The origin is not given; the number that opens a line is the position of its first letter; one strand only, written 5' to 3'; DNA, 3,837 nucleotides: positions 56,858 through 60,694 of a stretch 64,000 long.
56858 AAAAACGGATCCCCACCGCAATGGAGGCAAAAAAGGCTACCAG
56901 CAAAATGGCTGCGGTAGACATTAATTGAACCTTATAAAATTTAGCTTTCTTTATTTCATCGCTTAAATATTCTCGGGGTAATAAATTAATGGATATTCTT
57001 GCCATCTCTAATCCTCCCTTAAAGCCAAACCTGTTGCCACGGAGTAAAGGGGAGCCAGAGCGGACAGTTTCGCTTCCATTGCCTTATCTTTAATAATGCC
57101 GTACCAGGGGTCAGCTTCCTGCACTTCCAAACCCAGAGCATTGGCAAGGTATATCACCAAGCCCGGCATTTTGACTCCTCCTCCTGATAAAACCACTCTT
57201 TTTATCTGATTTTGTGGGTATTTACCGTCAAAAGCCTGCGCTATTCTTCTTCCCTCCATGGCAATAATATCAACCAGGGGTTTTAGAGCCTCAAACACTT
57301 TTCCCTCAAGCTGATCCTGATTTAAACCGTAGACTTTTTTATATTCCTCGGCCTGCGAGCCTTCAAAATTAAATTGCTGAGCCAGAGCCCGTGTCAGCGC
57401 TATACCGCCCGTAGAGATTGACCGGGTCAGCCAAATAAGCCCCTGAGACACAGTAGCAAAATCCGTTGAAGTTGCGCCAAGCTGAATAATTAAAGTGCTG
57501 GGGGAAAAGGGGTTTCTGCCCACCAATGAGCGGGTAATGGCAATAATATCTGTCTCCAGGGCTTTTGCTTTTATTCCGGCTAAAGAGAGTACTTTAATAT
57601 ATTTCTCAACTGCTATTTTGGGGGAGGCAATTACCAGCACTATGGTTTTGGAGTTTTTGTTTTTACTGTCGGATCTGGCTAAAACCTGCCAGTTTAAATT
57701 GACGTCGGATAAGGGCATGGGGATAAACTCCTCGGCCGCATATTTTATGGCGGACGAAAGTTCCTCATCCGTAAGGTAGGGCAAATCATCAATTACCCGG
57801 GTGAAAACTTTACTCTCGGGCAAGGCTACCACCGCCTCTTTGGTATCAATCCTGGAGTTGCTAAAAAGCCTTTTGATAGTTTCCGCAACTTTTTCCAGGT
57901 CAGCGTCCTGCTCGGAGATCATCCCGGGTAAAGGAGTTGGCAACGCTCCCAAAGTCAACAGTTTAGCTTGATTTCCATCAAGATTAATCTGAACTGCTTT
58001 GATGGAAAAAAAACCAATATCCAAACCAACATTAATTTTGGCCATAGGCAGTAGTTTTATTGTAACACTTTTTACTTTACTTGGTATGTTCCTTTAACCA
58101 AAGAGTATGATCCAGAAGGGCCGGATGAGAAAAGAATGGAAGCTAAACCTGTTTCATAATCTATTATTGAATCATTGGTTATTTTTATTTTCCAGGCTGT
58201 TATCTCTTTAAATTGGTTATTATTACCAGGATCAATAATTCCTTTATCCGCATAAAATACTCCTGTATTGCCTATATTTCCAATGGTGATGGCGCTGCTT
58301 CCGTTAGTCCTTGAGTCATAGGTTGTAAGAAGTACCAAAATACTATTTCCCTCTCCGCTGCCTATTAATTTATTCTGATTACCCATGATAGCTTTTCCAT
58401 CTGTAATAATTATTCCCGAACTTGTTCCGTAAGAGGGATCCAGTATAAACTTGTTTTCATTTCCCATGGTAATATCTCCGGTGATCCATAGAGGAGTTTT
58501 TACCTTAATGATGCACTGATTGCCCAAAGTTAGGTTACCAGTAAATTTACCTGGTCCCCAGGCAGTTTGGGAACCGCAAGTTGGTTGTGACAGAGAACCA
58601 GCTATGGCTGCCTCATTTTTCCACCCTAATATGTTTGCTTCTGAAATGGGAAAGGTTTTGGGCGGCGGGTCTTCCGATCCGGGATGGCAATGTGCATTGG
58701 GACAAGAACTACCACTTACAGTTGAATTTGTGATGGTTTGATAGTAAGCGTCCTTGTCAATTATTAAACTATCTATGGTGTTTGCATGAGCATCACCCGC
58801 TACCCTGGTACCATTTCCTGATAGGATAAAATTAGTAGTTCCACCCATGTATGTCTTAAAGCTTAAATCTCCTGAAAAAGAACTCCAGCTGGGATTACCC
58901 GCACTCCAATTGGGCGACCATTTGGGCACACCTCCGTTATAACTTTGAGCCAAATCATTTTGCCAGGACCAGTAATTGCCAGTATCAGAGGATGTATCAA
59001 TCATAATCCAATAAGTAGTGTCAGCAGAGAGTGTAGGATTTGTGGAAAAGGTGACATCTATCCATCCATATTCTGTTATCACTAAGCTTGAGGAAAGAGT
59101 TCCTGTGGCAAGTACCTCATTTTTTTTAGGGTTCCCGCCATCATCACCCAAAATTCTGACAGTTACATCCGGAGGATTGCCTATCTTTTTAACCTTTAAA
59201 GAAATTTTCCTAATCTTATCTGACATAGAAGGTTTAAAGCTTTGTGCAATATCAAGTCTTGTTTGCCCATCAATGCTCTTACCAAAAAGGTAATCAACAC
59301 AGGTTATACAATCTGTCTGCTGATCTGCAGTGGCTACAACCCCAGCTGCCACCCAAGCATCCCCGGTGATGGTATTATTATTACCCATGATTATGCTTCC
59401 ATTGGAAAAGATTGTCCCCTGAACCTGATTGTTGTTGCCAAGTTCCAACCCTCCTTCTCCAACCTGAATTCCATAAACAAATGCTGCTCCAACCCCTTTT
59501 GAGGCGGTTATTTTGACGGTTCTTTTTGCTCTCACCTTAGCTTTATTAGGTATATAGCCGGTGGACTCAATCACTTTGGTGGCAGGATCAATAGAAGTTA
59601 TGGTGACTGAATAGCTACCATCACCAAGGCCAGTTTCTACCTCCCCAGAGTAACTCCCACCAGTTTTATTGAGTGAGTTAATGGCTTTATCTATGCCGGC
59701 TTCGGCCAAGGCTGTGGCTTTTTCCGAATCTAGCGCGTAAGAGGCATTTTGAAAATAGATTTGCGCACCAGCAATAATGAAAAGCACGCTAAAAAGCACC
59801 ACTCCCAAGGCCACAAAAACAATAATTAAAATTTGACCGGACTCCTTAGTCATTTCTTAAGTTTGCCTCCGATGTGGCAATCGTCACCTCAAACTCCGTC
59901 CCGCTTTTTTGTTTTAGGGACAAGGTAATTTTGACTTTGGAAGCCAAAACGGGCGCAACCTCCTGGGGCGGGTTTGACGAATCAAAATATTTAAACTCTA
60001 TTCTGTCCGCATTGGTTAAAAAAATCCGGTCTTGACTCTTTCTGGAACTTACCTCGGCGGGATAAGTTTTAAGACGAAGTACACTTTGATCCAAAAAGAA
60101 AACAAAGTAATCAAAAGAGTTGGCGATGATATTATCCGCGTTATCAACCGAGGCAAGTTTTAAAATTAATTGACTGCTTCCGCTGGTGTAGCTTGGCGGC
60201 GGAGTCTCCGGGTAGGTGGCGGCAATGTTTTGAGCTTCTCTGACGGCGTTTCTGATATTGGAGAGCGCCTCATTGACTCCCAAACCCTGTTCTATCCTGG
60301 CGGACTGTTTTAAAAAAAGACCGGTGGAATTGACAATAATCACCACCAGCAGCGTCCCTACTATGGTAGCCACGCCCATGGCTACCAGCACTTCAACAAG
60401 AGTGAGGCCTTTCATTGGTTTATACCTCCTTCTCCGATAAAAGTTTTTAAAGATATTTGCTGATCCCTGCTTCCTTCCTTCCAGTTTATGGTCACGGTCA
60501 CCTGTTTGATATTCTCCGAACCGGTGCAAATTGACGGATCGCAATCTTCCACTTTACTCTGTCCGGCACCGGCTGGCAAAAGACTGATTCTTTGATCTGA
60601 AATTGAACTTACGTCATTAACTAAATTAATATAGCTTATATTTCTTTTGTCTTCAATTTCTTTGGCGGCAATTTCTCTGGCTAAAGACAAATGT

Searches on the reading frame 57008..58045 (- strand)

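Call 57: search_protein_families(library=pfam, proteins=[window:57008-58045:-], max_evalue=0.001)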
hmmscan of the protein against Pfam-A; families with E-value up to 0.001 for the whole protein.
window:57008-58045:- (345 aa): 3 families
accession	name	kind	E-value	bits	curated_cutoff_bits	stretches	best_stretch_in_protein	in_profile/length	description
PF11104.14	PilM_2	-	8.9e-48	163.4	27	1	7-344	1-339/340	Type IV pilus assembly protein PilM;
PF14450.12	FtsA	-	3.3e-08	34.4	31.8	1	186-322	2-114/127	Cell division protein FtsA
PF06723.19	MreB_Mbl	-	0.00019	20.8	27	0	183-222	146-185/327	MreB/Mbl protein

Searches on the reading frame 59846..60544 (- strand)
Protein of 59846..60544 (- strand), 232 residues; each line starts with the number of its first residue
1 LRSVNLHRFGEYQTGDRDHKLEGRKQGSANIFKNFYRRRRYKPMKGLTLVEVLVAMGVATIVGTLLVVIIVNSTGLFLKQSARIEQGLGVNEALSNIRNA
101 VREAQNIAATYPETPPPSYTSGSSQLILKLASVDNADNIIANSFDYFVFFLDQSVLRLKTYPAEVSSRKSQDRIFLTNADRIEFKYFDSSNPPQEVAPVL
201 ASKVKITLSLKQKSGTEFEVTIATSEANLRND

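Call 57: search_protein_families(library=pfam, proteins=[window:59846-60544:-], max_evalue=0.001)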
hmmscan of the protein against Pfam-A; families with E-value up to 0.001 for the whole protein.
window:59846-60544:- (232 aa): 1 family
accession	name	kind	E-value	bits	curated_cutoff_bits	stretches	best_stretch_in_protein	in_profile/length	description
PF07963.17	N_methyl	-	0.00017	21.4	21.2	1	45-66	5-26/27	Prokaryotic N-terminal methylation motif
